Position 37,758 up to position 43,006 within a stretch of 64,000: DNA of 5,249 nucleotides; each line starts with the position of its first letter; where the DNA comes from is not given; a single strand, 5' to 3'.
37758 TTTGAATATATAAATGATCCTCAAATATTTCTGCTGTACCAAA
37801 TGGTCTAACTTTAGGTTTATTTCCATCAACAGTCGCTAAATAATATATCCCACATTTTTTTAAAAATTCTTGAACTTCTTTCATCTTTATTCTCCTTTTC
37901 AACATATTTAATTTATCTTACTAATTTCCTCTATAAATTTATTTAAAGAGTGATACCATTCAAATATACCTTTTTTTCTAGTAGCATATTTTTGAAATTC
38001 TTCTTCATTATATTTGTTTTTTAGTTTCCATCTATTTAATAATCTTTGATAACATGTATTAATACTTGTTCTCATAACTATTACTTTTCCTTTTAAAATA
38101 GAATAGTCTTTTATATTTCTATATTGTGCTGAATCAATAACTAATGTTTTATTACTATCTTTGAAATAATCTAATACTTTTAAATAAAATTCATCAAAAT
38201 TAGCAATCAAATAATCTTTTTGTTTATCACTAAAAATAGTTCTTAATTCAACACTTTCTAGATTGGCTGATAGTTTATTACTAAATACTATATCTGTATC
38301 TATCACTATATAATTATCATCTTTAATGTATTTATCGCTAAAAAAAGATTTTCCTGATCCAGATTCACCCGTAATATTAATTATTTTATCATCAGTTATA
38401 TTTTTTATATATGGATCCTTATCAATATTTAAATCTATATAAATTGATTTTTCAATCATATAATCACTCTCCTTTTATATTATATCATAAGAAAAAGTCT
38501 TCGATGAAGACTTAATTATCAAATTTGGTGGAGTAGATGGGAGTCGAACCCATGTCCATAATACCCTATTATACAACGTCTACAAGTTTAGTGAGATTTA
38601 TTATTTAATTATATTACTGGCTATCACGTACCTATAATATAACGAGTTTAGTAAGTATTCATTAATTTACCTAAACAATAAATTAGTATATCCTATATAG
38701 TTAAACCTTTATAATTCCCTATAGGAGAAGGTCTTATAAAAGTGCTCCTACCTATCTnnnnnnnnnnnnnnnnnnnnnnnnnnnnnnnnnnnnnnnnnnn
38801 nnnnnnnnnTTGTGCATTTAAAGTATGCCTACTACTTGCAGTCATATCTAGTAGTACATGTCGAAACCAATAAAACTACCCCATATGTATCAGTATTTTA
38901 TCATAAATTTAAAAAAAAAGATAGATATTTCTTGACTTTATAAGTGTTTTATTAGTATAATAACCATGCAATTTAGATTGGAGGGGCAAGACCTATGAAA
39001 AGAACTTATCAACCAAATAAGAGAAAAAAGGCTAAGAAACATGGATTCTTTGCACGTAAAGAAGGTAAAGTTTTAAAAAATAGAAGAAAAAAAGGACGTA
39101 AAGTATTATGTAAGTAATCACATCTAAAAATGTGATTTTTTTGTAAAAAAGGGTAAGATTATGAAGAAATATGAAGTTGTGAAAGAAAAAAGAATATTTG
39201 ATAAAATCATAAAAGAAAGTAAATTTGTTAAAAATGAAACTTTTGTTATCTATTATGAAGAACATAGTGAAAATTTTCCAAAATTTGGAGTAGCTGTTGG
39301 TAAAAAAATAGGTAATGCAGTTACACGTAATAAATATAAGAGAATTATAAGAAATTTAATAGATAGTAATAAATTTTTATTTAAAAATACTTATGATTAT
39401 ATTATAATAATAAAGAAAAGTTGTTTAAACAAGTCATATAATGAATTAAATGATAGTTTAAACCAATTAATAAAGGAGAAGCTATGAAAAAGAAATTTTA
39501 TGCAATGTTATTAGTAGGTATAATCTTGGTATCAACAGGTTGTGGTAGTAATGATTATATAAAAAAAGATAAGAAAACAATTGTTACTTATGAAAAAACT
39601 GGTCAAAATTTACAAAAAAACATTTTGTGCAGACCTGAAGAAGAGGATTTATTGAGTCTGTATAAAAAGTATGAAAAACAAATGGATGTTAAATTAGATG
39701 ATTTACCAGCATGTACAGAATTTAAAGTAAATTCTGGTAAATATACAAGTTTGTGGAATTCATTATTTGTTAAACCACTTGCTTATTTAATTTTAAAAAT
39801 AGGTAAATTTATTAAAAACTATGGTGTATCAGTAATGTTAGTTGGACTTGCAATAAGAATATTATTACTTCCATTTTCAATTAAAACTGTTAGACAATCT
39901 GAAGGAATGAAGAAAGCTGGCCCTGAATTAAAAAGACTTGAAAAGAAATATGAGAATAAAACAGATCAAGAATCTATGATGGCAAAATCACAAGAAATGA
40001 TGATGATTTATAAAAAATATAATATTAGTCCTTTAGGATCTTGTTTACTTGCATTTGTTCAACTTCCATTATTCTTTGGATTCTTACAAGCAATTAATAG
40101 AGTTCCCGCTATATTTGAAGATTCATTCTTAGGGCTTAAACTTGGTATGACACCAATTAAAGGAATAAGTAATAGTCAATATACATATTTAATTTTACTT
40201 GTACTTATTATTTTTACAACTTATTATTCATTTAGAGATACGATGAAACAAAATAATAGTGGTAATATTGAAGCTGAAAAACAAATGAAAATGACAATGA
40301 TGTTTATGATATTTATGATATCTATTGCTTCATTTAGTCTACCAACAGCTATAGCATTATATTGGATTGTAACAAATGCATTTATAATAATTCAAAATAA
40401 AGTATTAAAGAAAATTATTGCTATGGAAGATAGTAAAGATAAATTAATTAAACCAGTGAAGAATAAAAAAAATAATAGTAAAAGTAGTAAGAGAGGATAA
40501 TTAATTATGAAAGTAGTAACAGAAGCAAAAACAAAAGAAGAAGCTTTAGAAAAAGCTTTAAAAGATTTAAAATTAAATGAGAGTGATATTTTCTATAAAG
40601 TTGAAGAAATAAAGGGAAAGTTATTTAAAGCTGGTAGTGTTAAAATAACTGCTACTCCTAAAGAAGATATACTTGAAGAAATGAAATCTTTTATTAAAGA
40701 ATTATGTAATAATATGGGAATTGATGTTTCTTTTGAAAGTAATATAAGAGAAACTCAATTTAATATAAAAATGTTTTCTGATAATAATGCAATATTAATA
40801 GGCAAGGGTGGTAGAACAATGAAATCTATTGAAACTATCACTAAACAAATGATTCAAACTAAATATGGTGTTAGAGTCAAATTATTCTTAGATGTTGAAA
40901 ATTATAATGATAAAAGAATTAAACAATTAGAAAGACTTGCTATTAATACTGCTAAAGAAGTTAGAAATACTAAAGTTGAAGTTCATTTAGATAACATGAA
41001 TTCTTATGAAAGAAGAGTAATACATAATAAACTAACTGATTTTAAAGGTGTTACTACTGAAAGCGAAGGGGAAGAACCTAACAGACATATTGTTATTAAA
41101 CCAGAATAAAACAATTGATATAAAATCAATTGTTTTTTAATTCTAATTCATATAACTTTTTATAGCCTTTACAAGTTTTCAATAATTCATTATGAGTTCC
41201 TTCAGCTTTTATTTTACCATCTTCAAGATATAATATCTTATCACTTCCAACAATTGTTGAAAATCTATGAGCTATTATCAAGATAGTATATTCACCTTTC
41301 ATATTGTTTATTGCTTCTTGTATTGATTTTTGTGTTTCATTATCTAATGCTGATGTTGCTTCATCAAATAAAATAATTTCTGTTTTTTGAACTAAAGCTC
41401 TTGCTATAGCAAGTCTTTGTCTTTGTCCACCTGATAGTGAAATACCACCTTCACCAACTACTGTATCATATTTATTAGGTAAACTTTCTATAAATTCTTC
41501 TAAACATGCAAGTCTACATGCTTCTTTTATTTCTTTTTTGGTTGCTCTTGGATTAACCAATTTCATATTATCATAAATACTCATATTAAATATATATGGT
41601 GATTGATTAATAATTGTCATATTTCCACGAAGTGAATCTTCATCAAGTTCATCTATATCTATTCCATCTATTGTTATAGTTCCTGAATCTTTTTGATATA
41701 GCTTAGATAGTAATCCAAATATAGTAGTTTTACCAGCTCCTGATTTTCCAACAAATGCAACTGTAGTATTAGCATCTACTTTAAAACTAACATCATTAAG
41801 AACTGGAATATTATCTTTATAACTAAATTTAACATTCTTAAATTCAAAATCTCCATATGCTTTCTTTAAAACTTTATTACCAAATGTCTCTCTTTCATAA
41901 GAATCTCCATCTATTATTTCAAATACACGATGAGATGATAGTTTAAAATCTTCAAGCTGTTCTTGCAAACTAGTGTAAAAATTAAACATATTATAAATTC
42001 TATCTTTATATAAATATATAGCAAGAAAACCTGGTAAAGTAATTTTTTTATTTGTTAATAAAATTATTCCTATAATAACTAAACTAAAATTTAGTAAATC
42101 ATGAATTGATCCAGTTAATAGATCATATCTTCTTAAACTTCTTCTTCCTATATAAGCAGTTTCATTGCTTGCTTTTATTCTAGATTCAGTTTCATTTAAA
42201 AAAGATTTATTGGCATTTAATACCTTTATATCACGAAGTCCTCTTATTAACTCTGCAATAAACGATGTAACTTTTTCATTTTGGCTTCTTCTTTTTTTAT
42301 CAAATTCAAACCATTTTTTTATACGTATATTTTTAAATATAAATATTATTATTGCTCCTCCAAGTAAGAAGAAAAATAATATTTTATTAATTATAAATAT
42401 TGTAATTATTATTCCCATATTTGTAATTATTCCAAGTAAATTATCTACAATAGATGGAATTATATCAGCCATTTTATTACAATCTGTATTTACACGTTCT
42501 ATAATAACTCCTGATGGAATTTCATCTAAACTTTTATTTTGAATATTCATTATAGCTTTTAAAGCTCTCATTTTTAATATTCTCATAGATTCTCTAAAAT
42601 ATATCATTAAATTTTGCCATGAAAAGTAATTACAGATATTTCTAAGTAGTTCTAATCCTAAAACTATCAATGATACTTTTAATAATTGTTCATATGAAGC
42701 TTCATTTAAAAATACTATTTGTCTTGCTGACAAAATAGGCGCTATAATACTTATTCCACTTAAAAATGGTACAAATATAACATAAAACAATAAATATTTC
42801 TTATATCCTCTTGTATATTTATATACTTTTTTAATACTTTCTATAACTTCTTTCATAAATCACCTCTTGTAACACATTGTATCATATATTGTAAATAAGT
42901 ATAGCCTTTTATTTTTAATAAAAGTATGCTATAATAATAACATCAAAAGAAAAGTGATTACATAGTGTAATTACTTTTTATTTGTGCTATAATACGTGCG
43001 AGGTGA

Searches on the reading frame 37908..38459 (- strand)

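Call 63: search_protein_families(library=pfam, proteins=[window:37908-38459:-], max_evalue=0.00001)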
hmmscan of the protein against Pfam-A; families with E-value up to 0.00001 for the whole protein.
window:37908-38459:- (183 aa): 1 family
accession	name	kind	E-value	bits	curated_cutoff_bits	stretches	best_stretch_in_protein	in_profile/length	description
PF13238.12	AAA_18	-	1.1e-07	32.8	29.4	1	27-152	1-122/128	AAA domain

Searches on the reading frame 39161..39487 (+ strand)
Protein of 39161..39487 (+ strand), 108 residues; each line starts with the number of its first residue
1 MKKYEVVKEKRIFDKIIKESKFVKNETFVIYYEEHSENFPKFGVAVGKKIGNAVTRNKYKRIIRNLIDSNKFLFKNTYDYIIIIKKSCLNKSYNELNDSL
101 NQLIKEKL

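Call 63: search_protein_families(library=pfam, proteins=[window:39161-39487:+], max_evalue=0.00001)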
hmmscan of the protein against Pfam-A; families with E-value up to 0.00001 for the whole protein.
window:39161-39487:+ (108 aa): 1 family
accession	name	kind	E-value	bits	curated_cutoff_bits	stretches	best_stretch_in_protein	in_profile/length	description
PF00825.24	Ribonuclease_P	-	4.8e-27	94.6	22.3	1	1-106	1-107/109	Ribonuclease P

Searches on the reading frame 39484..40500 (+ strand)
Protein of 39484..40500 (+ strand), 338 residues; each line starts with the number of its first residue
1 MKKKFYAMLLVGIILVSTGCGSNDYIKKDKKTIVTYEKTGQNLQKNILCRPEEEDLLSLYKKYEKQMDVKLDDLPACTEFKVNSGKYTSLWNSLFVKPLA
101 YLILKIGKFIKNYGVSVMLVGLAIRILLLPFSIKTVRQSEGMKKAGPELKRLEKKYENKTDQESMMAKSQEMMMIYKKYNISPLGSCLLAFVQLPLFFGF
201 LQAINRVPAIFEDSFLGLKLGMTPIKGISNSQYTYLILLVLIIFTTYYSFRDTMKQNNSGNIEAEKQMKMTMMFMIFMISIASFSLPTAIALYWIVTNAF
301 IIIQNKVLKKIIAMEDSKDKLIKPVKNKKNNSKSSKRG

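Call 63: search_protein_families(library=pfam, proteins=[window:39484-40500:+], max_evalue=0.00001)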
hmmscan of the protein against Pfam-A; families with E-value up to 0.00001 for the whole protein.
window:39484-40500:+ (338 aa): 1 family
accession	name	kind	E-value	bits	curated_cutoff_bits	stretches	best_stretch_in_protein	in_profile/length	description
PF02096.25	60KD_IMP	-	1.7e-34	119.6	35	1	113-309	1-162/163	60Kd inner membrane protein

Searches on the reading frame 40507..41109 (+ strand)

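Call 63: search_protein_families(library=pfam, proteins=[window:40507-41109:+], max_evalue=0.00001)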
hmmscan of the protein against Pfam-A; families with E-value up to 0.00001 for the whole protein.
window:40507-41109:+ (200 aa): 2 families
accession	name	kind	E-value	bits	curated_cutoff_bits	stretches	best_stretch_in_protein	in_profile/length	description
PF01424.28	R3H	-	8.1e-20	71.1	26.8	1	140-199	2-60/60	R3H domain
PF13083.13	KH_KhpA-B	-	9.5e-10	38.7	32.1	1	60-125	5-70/73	KhpA/KhpB, KH domain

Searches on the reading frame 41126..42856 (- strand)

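Call 63: search_protein_families(library=pfam, proteins=[window:41126-42856:-], max_evalue=0.00001)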
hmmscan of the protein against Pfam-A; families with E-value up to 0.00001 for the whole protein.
window:41126-42856:- (576 aa): 3 families
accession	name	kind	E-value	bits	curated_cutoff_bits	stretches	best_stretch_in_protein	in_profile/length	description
PF00005.33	ABC_tran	-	7.1e-32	111.3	25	1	353-502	1-137/137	ABC transporter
PF00664.28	ABC_membrane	-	1.4e-16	61.4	28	1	23-282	2-265/274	ABC transporter transmembrane region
PF02463.25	SMC_N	-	1.9e-06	27.9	40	1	361-542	135-209/220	RecF/RecN/SMC N terminal domain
